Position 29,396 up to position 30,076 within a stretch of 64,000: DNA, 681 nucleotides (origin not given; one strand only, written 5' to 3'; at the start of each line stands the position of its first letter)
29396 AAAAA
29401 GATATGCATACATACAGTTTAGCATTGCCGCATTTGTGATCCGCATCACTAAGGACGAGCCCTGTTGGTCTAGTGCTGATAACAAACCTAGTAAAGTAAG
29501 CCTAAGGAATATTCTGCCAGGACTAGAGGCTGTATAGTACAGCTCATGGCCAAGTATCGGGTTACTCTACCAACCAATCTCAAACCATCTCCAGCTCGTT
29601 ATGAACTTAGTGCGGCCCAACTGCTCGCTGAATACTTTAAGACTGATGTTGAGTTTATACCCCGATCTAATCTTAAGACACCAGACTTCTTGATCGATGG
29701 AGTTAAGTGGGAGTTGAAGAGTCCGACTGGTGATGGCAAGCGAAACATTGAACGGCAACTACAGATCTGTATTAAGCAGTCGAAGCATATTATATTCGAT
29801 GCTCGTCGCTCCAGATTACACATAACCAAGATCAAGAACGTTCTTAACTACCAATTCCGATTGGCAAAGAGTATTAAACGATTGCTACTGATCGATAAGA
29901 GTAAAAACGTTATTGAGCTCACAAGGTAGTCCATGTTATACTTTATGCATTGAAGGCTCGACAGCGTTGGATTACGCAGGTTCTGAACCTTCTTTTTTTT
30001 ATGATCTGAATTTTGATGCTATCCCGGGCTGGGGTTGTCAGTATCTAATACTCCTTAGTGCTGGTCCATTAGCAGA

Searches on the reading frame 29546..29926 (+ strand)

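Call 30: search_protein_families(library=pfam, proteins=[window:29546-29926:+], max_evalue=0.001)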
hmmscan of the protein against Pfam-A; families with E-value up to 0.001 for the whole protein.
window:29546-29926:+ (127 aa): 1 family
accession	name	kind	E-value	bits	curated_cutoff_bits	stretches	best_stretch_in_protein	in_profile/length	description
PF18451.7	CdiA_C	-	4.6e-16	59.2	26.6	1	44-122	1-81/81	Contact-dependent growth inhibition CdiA C-terminal domain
